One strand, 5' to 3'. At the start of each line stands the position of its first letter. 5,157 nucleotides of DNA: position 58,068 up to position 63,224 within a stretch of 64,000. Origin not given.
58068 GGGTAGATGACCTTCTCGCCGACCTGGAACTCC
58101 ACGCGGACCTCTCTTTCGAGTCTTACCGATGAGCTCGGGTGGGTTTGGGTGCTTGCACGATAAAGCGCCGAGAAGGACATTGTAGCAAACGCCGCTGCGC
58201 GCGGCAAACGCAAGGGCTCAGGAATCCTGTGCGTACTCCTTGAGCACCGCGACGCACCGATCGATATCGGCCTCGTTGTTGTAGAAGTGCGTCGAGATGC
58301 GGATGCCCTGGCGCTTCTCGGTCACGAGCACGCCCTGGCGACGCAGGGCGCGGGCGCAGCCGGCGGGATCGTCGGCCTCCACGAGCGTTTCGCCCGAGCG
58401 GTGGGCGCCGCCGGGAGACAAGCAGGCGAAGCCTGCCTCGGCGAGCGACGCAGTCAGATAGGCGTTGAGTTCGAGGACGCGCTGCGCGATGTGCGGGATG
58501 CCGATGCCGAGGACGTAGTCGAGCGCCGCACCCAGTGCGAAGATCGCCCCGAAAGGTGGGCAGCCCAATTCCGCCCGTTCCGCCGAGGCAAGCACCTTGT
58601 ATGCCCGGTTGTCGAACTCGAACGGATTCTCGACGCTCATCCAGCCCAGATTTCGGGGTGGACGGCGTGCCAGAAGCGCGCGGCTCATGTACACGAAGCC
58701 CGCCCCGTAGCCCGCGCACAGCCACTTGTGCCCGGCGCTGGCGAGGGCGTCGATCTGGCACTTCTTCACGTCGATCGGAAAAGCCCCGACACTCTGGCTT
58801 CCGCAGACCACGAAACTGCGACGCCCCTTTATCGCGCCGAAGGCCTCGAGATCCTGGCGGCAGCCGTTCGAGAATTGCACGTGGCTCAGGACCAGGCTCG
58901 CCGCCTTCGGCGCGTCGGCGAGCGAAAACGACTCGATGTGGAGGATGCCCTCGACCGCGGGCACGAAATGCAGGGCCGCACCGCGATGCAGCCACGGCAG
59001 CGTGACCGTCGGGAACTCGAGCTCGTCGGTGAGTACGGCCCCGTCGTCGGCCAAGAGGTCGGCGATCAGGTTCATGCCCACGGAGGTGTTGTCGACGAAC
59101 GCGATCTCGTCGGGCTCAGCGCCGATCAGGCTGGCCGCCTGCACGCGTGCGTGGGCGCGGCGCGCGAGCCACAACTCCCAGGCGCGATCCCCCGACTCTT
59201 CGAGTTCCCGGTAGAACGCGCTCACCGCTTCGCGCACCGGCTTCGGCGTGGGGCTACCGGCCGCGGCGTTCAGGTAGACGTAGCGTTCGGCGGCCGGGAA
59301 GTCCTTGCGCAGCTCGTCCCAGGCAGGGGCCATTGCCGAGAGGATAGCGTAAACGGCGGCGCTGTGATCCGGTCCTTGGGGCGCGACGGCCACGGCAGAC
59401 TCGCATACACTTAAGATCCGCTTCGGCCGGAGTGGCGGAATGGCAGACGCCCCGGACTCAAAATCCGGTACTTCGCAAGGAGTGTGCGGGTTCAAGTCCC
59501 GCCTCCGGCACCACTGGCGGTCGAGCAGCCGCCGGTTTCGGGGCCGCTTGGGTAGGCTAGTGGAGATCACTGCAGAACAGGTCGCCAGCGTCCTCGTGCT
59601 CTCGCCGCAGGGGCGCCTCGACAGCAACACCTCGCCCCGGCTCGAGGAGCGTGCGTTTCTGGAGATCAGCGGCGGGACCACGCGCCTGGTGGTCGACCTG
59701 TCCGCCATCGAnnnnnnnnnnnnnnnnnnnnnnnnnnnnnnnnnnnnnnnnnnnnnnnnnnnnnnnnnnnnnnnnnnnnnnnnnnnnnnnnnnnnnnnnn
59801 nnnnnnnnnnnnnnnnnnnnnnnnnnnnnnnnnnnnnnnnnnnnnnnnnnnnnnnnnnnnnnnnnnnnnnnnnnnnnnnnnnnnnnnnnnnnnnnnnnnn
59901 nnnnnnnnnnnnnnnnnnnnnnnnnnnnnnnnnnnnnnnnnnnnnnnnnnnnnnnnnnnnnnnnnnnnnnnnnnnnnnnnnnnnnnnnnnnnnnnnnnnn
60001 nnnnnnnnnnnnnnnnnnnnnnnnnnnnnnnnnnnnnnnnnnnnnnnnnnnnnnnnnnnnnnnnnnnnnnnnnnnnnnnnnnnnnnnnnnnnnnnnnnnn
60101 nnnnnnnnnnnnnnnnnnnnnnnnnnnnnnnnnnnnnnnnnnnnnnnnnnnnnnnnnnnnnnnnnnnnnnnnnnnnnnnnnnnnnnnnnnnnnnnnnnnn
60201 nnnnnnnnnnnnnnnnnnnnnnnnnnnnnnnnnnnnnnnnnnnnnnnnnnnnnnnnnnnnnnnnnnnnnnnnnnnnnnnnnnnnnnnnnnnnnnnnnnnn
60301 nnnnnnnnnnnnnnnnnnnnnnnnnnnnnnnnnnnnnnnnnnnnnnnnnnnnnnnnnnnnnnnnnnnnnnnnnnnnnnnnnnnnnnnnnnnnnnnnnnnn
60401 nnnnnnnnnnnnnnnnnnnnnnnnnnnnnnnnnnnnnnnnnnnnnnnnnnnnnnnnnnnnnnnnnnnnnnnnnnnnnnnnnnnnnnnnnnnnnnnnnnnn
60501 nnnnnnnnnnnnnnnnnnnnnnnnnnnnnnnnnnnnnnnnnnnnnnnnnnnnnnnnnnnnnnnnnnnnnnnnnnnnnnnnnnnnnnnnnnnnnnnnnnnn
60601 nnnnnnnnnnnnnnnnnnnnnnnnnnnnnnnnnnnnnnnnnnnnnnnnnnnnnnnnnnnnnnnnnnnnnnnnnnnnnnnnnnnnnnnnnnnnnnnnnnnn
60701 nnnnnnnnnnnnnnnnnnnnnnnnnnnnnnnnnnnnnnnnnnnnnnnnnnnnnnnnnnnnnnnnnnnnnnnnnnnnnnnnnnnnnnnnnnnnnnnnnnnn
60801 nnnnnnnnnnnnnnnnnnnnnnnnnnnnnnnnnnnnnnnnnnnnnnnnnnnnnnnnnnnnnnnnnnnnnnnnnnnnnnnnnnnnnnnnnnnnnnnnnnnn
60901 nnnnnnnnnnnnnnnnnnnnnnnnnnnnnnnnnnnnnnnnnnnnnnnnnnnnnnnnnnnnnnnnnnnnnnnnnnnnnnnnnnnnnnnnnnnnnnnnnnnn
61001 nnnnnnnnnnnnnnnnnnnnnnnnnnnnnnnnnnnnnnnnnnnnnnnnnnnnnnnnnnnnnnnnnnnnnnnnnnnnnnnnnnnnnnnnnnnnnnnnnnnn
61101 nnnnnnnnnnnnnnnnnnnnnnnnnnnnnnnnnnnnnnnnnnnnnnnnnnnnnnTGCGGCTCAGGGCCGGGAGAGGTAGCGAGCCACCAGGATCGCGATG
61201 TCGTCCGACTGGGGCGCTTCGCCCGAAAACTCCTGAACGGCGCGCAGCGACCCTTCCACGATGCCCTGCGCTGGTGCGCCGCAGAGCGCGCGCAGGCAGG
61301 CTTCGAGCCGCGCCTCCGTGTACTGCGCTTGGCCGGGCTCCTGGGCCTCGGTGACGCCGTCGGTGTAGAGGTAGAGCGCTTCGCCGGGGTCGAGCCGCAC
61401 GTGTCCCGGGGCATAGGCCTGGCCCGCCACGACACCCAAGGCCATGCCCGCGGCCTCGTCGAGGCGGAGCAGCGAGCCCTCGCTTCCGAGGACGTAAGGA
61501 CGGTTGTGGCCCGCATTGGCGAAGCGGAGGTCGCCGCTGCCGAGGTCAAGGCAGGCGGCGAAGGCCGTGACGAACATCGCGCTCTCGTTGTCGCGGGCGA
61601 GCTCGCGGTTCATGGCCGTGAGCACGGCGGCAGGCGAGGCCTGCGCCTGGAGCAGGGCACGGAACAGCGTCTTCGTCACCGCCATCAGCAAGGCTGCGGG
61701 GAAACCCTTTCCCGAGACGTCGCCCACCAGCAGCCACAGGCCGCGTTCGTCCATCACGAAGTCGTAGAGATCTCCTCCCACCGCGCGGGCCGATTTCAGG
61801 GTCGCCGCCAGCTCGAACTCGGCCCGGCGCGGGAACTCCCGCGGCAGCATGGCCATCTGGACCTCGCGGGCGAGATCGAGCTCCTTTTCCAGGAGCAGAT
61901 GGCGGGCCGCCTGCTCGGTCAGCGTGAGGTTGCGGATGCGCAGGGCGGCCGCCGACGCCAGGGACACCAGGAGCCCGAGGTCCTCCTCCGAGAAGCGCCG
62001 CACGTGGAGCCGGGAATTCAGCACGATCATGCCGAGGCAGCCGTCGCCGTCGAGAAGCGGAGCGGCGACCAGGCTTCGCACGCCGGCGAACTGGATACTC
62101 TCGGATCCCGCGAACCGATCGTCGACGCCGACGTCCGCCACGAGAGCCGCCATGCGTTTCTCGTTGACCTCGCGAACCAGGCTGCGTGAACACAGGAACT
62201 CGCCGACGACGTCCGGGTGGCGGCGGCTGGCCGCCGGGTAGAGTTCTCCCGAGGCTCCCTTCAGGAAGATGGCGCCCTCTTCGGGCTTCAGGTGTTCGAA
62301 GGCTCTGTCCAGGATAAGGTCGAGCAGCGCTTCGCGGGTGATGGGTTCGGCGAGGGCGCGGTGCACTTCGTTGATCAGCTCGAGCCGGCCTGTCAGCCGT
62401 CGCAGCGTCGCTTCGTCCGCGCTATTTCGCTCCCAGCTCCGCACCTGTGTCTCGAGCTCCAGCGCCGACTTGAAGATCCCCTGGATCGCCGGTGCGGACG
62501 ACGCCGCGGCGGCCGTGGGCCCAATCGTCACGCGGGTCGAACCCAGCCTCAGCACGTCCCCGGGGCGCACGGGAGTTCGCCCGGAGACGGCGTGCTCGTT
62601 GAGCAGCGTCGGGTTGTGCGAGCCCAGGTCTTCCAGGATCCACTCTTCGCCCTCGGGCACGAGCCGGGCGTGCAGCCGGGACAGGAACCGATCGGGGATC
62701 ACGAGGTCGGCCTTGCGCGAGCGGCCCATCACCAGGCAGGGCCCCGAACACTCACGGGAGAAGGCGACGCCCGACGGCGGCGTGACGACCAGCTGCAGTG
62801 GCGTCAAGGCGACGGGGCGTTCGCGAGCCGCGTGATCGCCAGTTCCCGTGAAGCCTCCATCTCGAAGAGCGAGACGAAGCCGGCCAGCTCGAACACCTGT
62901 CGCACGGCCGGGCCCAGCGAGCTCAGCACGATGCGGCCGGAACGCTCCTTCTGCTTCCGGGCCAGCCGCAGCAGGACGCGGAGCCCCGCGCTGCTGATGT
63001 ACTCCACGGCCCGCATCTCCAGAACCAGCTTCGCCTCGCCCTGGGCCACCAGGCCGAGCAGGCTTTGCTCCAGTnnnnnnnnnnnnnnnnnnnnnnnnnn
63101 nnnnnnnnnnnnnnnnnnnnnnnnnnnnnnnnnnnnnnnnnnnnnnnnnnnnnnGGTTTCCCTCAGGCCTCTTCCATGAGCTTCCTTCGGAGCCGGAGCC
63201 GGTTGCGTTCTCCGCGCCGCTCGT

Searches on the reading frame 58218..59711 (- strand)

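Call 61: search_protein_families(library=pfam, proteins=[window:58218-59711:-], max_evalue=0.001)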
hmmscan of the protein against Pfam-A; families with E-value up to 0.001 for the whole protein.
window:58218-59711:- (497 aa): 1 family
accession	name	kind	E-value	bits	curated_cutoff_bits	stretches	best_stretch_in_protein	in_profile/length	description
PF00266.25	Aminotran_5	-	2e-34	119.6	21.5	1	145-485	1-370/371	Aminotransferase class-V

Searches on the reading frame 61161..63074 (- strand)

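Call 61: search_protein_families(library=pfam, proteins=[window:61161-63074:-], max_evalue=0.001)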
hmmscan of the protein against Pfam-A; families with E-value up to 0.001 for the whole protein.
window:61161-63074:- (637 aa): 6 families
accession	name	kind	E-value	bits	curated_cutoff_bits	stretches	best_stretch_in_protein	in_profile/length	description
PF07228.17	SpoIIE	-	2.7e-50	171.4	25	1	443-633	2-191/192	Stage II sporulation protein E (SpoIIE)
PF00498.31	FHA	-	2.4e-15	57.1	20.7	1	115-178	2-67/67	FHA domain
PF01590.32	GAF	-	1.3e-13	52.1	22.4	1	247-380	2-133/133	GAF domain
PF16697.10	Yop-YscD_cpl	-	1.4e-12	48.2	33.2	1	112-185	17-91/94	Inner membrane component of T3SS, cytoplasmic domain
PF13185.12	GAF_2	-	1.4e-07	32.2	28.6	1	247-379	4-134/136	GAF domain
PF13492.12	GAF_3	-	7.6e-07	30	27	1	248-382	3-129/129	GAF domain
